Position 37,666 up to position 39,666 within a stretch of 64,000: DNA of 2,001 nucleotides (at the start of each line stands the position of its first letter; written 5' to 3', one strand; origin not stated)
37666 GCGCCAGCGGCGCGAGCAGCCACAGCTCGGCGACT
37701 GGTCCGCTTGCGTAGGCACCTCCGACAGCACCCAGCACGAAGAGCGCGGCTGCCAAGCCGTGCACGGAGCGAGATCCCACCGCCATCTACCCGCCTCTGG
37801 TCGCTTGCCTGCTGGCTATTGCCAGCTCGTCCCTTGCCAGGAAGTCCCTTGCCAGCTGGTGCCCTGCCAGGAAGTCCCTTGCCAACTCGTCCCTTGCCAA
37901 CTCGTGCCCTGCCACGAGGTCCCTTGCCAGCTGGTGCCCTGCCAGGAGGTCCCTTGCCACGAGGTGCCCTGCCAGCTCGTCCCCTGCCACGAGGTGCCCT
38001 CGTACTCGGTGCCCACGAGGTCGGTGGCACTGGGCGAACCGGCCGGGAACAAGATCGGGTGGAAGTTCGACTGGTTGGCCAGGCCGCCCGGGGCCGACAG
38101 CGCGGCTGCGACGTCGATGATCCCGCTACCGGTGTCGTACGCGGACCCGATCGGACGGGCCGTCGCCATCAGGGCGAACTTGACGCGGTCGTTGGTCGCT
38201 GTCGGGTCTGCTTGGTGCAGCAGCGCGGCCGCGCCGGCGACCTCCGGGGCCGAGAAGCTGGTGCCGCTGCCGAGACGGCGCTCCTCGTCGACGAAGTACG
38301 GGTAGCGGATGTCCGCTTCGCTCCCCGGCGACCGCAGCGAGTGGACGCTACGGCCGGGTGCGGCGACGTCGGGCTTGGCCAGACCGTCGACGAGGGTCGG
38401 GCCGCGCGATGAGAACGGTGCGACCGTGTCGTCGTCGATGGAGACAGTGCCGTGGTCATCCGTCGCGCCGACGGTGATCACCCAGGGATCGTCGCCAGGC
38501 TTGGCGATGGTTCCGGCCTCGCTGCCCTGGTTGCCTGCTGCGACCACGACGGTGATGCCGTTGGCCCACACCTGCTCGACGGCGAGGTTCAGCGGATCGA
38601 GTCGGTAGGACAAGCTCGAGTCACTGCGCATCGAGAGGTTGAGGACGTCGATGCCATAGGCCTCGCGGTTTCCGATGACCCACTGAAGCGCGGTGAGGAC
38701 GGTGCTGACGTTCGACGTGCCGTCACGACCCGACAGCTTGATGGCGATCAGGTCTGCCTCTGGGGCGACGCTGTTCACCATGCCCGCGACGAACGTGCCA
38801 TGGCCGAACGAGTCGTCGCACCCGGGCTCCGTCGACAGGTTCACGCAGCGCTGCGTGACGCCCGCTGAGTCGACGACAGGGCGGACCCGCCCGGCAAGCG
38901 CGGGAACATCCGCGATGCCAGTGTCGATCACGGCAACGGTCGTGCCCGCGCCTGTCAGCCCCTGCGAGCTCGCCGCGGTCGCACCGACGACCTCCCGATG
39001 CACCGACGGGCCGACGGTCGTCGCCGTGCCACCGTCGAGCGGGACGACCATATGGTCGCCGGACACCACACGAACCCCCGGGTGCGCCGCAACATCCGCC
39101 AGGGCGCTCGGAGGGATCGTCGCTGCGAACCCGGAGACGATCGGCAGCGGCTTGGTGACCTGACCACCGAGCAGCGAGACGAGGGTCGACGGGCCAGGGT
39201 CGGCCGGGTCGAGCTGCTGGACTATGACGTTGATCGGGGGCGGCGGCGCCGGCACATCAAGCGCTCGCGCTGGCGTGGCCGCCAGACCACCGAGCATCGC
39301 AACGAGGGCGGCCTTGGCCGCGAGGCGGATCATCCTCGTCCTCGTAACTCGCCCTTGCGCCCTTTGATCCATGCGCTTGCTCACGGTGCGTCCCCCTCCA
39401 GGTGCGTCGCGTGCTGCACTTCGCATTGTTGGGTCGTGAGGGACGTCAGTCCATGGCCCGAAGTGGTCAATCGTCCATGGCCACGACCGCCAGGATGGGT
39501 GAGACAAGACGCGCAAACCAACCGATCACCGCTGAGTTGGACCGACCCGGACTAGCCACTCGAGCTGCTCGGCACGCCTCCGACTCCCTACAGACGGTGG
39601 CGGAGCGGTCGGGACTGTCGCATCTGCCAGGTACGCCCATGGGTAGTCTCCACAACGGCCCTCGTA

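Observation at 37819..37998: S8 peptidase ends in twelve perfect GTSWQ pentapeptides encoded by synonymously divergent units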

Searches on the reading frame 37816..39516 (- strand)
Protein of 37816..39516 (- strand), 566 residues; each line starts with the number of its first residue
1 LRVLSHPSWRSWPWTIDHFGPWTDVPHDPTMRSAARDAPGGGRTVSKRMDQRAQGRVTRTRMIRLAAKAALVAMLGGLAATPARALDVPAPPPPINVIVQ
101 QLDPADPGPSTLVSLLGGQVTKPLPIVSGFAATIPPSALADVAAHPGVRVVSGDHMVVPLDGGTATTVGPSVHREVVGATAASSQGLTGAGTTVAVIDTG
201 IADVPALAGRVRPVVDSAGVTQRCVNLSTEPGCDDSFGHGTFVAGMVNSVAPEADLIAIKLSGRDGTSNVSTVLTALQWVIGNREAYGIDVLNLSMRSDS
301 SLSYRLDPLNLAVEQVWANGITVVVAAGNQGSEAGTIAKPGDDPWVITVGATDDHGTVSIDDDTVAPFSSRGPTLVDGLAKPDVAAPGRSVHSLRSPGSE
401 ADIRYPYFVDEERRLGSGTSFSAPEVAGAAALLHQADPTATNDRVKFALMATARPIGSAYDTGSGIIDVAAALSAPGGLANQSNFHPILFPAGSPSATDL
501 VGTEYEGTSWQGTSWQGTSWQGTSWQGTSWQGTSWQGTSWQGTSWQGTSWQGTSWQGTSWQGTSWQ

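Call 6: search_protein_families(library=pfam, proteins=[window:37816-39516:-], max_evalue=0.01)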
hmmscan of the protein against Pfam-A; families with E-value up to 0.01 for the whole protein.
window:37816-39516:- (566 aa): 1 family
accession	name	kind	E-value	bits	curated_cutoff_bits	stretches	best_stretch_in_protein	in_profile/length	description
PF00082.27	Peptidase_S8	-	5.9e-42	144.4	21.8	1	189-455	1-278/288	Subtilase family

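Call 7: search_protein_families(library=ncbifam, proteins=[window:37816-39516:-], max_evalue=0.01)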
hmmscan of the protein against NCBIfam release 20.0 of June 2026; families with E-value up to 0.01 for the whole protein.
window:37816-39516:- (566 aa): 7 families
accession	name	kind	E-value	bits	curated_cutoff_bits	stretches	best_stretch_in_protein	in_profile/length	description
TIGR03921.1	T7SS_mycosin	equivalog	4.7e-36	124.6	278.75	1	187-476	10-288/353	type VII secretion-associated serine protease mycosin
NF049966.1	QH_SP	equivalog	4.5e-15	55.6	165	1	194-332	2-127/219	subtilisin-like serine protease QhpE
NF040809.1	germ_prot_CspBA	exception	2.7e-10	38.6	1250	2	247-332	742-826/1099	bifunctional germination protease/germinant receptor pseudoprotease CspBA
NF042956.1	IteS_antiphage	equivalog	4.5e-08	31.8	900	1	136-436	209-511/747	S8 family anti-phage peptidase IteS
TIGR03895.1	protease_PatA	subfamily_domain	5e-07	28.9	421.05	1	250-358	20-125/606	PatA/PatG family cyanobactin maturation protease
NF040553.1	SGO_0316_fam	subfamily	3.3e-06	25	1400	0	365-472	653-762/1486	SGO_0316/SGO_0317 family LPXTG-anchored serine peptidase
NF033865.1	fusolisin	equivalog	0.0016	16.6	999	1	391-453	313-379/1006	fusolisin family autotransporter serine protease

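Call 8: find_homologous_proteins(query=window:37819-39333:-)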
Query seq(505 aa) (505 aa): 3249 proteins with E <= 0.001 among 8000 candidates; the best 120 are listed.
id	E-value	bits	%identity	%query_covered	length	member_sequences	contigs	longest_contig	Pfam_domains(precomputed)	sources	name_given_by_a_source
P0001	0.0e+0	1109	100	100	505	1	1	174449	PF00082.28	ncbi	ncbi:MAG: S8 family serine peptidase [Actinomycetota bacterium]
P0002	3.8e-268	909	76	100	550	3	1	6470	PF00082.28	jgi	jgi:serine protease AprX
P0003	1.1e-267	907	84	93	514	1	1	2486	PF00082.28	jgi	jgi:serine protease AprX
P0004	7.0e-265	898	81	100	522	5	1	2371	PF00082.28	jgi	jgi:serine protease AprX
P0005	9.9e-259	877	82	94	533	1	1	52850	PF00082.28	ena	-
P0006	9.1e-257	871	78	93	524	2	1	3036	PF00082.28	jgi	jgi:serine protease AprX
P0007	4.2e-256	869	76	93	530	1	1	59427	PF00082.28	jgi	jgi:serine protease AprX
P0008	6.5e-256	868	84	93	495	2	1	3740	PF00082.28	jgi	-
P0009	4.1e-255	866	77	96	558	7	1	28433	PF00082.28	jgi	jgi:serine protease AprX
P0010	2.0e-252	857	78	100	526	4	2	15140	PF00082.28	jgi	-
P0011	9.4e-252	854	80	93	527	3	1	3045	PF00082.28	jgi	jgi:serine protease AprX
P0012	5.3e-251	852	71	100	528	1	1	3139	PF00082.28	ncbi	-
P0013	1.3e-250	851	78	99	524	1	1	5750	PF00082.28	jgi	jgi:serine protease AprX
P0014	3.6e-250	849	78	100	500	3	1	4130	PF00082.28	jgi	jgi:serine protease AprX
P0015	1.0e-249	848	79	94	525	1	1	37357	PF00082.28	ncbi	ncbi:MAG: S8 family serine peptidase [Microthrixaceae bacterium]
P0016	2.5e-248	843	80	92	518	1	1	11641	PF00082.28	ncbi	-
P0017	3.6e-248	843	78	97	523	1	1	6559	PF00082.28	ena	-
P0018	5.3e-248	842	78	98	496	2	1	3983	PF00082.28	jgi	jgi:serine protease AprX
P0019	1.1e-247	841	80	93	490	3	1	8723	PF00082.28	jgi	jgi:serine protease AprX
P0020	1.1e-247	841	78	98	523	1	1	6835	PF00082.28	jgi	jgi:serine protease AprX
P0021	1.7e-244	830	79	92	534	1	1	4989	PF00082.28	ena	-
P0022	4.1e-241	819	77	98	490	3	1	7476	PF00082.28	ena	-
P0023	3.0e-235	800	75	97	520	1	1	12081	PF00082.28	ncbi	-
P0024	1.1e-228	778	74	97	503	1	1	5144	PF00082.28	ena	-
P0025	1.9e-228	778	73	99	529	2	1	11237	PF00082.28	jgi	jgi:serine protease AprX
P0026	1.6e-224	765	74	94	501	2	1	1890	PF00082.28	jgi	jgi:serine protease AprX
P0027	1.5e-215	735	64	100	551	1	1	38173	PF00082.28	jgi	jgi:serine protease AprX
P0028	7.6e-203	693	62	98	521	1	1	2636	PF00082.28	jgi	jgi:serine protease AprX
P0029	2.8e-200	685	75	71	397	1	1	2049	PF00082.28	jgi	jgi:serine protease AprX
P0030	2.5e-194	665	63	98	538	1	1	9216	PF00082.28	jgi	-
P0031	4.8e-193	661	60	93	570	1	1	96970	PF00082.28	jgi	jgi:serine protease AprX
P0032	8.1e-189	647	76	78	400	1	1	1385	PF00082.28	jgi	jgi:serine protease AprX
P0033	7.9e-186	637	58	98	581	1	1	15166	PF13599.14,PF00082.28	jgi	jgi:serine protease AprX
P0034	2.7e-185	635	58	93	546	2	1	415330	PF00082.28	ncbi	ncbi:MAG: serine protease AprX [Acidimicrobiaceae bacterium]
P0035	2.6e-182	625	58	97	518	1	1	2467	PF00082.28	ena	-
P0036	1.7e-181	623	57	96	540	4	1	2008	PF00082.28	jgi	jgi:serine protease AprX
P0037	5.4e-181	621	59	93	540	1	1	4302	PF00082.28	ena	-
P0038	1.0e-180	620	55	100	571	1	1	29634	PF13599.14,PF00082.28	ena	-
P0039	3.2e-178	612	55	92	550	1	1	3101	PF00082.28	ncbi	-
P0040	4.7e-178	611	88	64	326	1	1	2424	PF00082.28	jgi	jgi:serine protease AprX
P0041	1.6e-177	610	57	93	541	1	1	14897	PF00082.28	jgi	jgi:serine protease AprX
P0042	2.9e-177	609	57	94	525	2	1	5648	PF00805.29,PF00082.28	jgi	-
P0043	6.0e-177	608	56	93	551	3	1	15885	PF00082.28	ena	-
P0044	2.6e-175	602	55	93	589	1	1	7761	PF00082.28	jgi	jgi:serine protease AprX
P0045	3.0e-175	602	75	74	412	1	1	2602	PF00082.28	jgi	jgi:serine protease AprX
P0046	1.6e-173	596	57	93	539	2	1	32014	PF00082.28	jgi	jgi:serine protease AprX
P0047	4.4e-172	592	56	96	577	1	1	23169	PF13599.14,PF00082.28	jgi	jgi:serine protease AprX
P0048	1.1e-171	590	57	92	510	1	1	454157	PF00082.28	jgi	jgi:serine protease AprX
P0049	3.0e-170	586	59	93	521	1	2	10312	PF00082.28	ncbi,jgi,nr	ncbi:MAG: serine protease AprX [Actinomycetota bacterium]|jgi:serine protease AprX|nr:serine proteas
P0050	5.1e-169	581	57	93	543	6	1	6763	PF00082.28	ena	-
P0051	2.0e-167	576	54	93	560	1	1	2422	PF00082.28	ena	-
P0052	7.8e-165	568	54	93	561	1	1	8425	PF00082.28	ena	-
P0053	4.6e-164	565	57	94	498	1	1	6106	PF00082.28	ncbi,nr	ncbi:MAG TPA: S8 family serine peptidase, partial [Acidimicrobiales bacterium]|nr:S8 family serine p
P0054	6.7e-164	565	56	93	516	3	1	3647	PF00082.28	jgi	jgi:serine protease AprX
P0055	3.4e-159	549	54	96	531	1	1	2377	PF00082.28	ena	-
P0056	2.7e-158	546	57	94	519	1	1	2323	PF00082.28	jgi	jgi:serine protease AprX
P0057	6.4e-157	542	54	94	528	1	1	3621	PF00082.28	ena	-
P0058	1.7e-156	540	56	91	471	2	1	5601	PF00082.28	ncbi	ncbi:MAG: serine protease AprX [Acidimicrobiaceae bacterium]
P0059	2.0e-153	530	54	93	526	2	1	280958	PF00082.28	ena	-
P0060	2.0e-152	527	55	100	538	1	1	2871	PF00082.28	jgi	jgi:serine protease AprX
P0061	4.9e-148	512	54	95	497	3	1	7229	PF00082.28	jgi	jgi:serine protease AprX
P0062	4.2e-146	506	61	83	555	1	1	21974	PF00082.28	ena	-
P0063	2.5e-142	493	56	87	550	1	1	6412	PF00082.28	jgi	jgi:serine protease AprX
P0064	1.0e-135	472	51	99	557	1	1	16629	PF00082.28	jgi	jgi:subtilisin family serine protease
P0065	3.5e-134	467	51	93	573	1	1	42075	PF00082.28,PF26036.1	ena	-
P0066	3.5e-133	463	53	87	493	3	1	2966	PF00082.28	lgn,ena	-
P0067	1.0e-129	452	50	93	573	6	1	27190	PF00082.28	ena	-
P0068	1.4e-129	451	49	93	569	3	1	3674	PF00082.28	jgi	jgi:serine protease AprX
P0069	7.0e-129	449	49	93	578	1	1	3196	PF00082.28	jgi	jgi:subtilisin family serine protease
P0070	7.0e-128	446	49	93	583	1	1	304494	PF00082.28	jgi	jgi:serine protease AprX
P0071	1.1e-126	442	49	93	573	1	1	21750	PF00082.28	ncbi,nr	ncbi:MAG TPA: S8 family serine peptidase [Acidimicrobiales bacterium]|nr:S8 family serine peptidase 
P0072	4.4e-126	440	58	70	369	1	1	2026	PF00082.28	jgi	jgi:serine protease AprX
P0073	4.5e-126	440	49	93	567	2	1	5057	PF00082.28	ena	-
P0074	4.0e-125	437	48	93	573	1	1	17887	PF00082.28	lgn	-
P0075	8.1e-124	432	46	93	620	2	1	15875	PF00082.28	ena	-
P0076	9.9e-123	429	49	89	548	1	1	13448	PF00082.28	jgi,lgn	-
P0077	1.5e-122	428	49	93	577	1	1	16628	PF00082.28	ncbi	ncbi:MAG: S8 family peptidase [Acidimicrobiales bacterium]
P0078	1.9e-122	428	50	91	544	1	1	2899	PF00082.28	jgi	jgi:serine protease AprX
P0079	1.7e-120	421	47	98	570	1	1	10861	PF00082.28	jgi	jgi:serine protease AprX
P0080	2.3e-120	421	48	93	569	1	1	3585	PF00082.28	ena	-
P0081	3.2e-120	421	46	96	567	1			PF00082.28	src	-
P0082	6.3e-120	420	46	95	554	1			PF00082.28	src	-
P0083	8.7e-120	419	47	92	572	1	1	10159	PF00082.28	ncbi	-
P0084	2.6e-119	418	48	93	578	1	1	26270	PF00082.28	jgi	jgi:serine protease AprX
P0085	2.6e-119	418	49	93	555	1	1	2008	PF00082.28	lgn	-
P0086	6.4e-119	416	49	89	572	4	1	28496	PF00082.28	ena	-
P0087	9.7e-119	416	49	90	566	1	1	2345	PF00082.28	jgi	jgi:serine protease AprX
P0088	2.7e-118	414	48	93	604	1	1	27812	PF00082.28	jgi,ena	-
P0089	3.4e-118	414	47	93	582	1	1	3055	PF00082.28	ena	-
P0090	7.0e-118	413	47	96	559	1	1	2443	PF00082.28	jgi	jgi:serine protease AprX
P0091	1.2e-117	412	47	93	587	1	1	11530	PF00082.28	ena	-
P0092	1.4e-117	412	46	97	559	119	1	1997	PF00082.28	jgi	jgi:serine protease AprX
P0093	1.2e-116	409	46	98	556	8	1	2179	PF00082.28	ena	-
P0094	1.6e-116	408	47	93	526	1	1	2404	PF00082.28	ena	-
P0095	4.0e-116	407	59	61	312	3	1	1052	PF00082.28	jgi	jgi:serine protease AprX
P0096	4.1e-116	407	49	89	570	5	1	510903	PF00082.28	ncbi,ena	-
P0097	6.0e-116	406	46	97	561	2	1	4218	PF00082.28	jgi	jgi:serine protease AprX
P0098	6.2e-116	406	47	93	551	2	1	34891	PF00082.28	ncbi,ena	ncbi:MAG TPA: S8 family peptidase [Actinomycetota bacterium]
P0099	6.6e-116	406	47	90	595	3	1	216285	PF00082.28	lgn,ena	-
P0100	1.1e-115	406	47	93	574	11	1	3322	PF00082.28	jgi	jgi:serine protease AprX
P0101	1.1e-115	406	46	97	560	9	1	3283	PF00082.28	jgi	-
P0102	1.4e-115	405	45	96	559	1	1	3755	PF00082.28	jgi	jgi:serine protease AprX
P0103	2.5e-115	404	47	93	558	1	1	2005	PF00082.28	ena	-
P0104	3.9e-115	404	50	76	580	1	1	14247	PF00082.28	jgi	jgi:serine protease AprX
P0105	4.4e-115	404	45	97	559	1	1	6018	PF00082.28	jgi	jgi:serine protease AprX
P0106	4.8e-115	403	48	94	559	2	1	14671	PF00082.28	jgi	jgi:serine protease AprX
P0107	5.4e-115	403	48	93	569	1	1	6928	PF00082.28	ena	-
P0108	1.1e-114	402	49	90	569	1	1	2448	PF00082.28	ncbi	-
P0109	1.3e-114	402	48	97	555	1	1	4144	PF00082.28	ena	-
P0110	1.6e-114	402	47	99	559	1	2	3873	PF00082.28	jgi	jgi:serine protease AprX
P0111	1.6e-114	402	46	97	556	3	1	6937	PF00082.28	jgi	jgi:serine protease AprX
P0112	1.9e-114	401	53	77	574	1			PF00082.28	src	-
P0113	4.3e-114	400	49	90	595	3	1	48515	PF00082.28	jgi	jgi:serine protease AprX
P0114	6.5e-114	400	46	95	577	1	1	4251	PF00082.28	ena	-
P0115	8.3e-114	399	47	99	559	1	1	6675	PF00082.28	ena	-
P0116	9.6e-114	399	46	93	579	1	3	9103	PF00082.28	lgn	-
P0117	1.0e-113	399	48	96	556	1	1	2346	PF00082.28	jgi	jgi:serine protease AprX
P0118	1.2e-113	399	45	100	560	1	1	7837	PF00082.28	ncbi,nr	ncbi:MAG TPA: S8 family serine peptidase [Actinomycetota bacterium]|nr:S8 family serine peptidase [A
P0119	1.2e-113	399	45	100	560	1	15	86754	PF00082.28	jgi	jgi:serine protease AprX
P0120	1.7e-113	398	45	100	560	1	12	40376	PF00082.28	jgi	jgi:serine protease AprX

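Call 11: search_protein_families(library=pfam, proteins=[P0065, P0033, P0042, P0119], max_evalue=10)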
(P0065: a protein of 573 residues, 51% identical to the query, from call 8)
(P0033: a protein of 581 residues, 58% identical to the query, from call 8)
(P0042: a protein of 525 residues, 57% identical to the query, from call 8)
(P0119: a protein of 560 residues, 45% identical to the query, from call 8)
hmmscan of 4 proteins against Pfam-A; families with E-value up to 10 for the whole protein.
P0065 (573 aa): 3 families
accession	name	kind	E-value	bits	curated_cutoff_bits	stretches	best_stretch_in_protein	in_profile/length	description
PF00082.27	Peptidase_S8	-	5e-48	164.3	21.8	1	149-428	1-276/288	Subtilase family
PF05922.21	Inhibitor_I9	-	0.23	12.6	21.2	1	89-120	49-80/82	Peptidase inhibitor I9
PF21864.1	MORF_dom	-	0.26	11.6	27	1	91-122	53-84/93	Multiple organellar RNA editing factor 1, MORF domain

P0033 (581 aa): 4 families
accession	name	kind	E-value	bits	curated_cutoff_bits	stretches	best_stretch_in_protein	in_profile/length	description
PF00082.27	Peptidase_S8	-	1.8e-35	123.1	21.8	1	148-408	1-269/288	Subtilase family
PF13599.13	Pentapeptide_4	-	8.9e-06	26.1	38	2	527-574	30-77/78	Pentapeptide repeat region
PF00805.28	Pentapeptide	-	0.011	15.7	20.2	0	511-519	14-22/40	Pentapeptide repeats (8 copies)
PF17940.6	TetR_C_31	-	0.24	12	27.4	1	14-46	42-74/107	Tetracyclin repressor-like, C-terminal domain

P0042 (525 aa): 3 families
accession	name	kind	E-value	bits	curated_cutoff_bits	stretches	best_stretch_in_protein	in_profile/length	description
PF00082.27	Peptidase_S8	-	2e-38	132.8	21.8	1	134-395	1-275/288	Subtilase family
PF00805.28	Pentapeptide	-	1.3e-06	28.3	20.2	4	485-508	9-32/40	Pentapeptide repeats (8 copies)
PF13599.13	Pentapeptide_4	-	0.057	13.9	38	1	471-506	30-65/78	Pentapeptide repeat region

P0119 (560 aa): 3 families
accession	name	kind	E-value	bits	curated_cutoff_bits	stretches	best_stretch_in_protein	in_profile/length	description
PF00082.27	Peptidase_S8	-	1.9e-54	185.4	21.8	1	140-420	1-281/288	Subtilase family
PF05922.21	Inhibitor_I9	-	0.0011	20.1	21.2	1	79-111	49-81/82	Peptidase inhibitor I9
PF21864.1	MORF_dom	-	0.12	12.6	27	1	80-113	52-85/93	Multiple organellar RNA editing factor 1, MORF domain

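Call 17: find_encoding_contigs(protein=P0005, flank=8000, max_places=2)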
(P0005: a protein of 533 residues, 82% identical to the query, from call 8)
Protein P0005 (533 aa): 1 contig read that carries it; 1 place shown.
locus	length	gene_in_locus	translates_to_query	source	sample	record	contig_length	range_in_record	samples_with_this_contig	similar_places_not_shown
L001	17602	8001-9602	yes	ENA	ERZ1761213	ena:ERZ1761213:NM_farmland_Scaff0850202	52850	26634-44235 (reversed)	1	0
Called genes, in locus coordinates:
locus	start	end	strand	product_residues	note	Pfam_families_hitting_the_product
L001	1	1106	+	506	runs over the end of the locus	PF05977:MFS_3, PF07690:MFS_1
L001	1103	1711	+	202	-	PF13521:AAA_28, PF02223:Thymidylate_kin, PF13207:AAA_17 (faint)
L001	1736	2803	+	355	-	PF13177:DNA_pol3_delta2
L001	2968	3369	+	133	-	PF00072:Response_reg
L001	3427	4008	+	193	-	PF04542:Sigma70_r2, PF08281:Sigma70_r4_2, PF04545:Sigma70_r4, PF22233:PhyR_sigma-like (weak)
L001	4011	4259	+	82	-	PF13490:zf-HC2 (weak)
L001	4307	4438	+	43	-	-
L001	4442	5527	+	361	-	PF10103:Zincin_2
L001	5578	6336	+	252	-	PF00072:Response_reg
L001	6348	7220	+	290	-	PF01171:ATP_bind_3, PF09179:TilS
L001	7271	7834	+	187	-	PF00156:Pribosyltran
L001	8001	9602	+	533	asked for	PF00082:Peptidase_S8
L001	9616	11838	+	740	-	PF00512:HisKA, PF02518:HATPase_c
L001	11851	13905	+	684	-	PF06480:FtsH_ext, PF00004:AAA, PF07728:AAA_5 (faint), PF17862:AAA_lid_3, PF01434:Peptidase_M41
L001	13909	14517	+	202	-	PF01227:GTP_cyclohydroI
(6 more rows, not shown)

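Call 18: find_encoding_contigs(protein=P0007, flank=8000, max_places=2)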
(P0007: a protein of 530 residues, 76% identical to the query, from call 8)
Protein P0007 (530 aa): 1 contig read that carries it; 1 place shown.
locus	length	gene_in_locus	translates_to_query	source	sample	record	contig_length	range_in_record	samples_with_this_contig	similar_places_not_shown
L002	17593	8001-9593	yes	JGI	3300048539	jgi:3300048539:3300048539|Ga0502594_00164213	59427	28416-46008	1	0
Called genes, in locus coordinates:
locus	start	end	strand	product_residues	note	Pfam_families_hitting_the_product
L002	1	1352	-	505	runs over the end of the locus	PF00501:AMP-binding, PF13193:AMP-binding_C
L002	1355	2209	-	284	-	PF04909:Amidohydro_2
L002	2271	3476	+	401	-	PF04909:Amidohydro_2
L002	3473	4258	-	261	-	PF00106:adh_short, PF01370:Epimerase (weak), PF08659:KR, PF13561:adh_short_C2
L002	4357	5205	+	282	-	PF03446:NAD_binding_2, PF14833:NAD_binding_11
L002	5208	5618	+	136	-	PF12172:zf-ChsH2, PF01796:OB_ChsH2_C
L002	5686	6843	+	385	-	PF00108:Thiolase_N, PF02803:Thiolase_C (weak), PF22691:Thiolase_C_1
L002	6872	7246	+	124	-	PF02627:CMD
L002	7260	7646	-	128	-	PF00072:Response_reg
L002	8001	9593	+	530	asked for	PF00082:Peptidase_S8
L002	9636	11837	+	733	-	PF20972:MASE9 (weak), PF00512:HisKA, PF13581:HATPase_c_2 (weak), PF02518:HATPase_c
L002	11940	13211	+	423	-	PF00067:p450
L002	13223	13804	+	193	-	-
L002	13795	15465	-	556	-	PF25084:LbH_EIF2B (faint), PF25087:GMPPB_C (faint), PF00132:Hexapep (weak)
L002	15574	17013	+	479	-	PF03109:ABC1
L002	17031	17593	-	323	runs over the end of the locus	PF04657:DMT_YdcZ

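Call 20: find_encoding_contigs(protein=P0034, flank=8000, max_places=1)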
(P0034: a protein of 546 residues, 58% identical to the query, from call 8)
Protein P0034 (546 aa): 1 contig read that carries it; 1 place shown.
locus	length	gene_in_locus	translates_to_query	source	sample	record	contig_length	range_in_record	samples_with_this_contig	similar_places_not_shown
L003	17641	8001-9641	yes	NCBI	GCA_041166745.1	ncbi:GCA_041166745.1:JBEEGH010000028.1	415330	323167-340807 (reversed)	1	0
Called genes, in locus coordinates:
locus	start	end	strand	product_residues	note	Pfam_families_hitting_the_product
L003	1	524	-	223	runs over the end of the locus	PF00132:Hexapep (weak)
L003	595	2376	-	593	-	PF13522:GATase_6, PF13537:GATase_7, PF00733:Asn_synthase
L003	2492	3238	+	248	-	PF13578:Methyltransf_24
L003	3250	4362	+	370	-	PF00534:Glycos_transf_1, PF13692:Glyco_trans_1_4, PF13524:Glyco_trans_1_2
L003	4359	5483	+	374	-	PF13439:Glyco_transf_4, PF13579:Glyco_trans_4_4, PF20706:GT4-conflict, PF00534:Glycos_transf_1, PF13692:Glyco_trans_1_4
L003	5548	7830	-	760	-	PF00884:Sulfatase, PF16347:SGSH_C (weak)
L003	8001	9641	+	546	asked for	PF00082:Peptidase_S8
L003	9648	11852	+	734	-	PF00989:PAS (weak), PF08447:PAS_3 (weak), PF13426:PAS_9 (weak), PF00512:HisKA, PF02518:HATPase_c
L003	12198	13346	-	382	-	-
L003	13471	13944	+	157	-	PF00383:dCMP_cyt_deam_1, PF14437:MafB19-deam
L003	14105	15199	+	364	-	-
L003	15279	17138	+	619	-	PF00664:ABC_membrane, PF00005:ABC_tran, PF02463:SMC_N (weak)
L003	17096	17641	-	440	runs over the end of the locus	PF02065:Melibiase, PF01055:Glyco_hydro_31_2nd (weak)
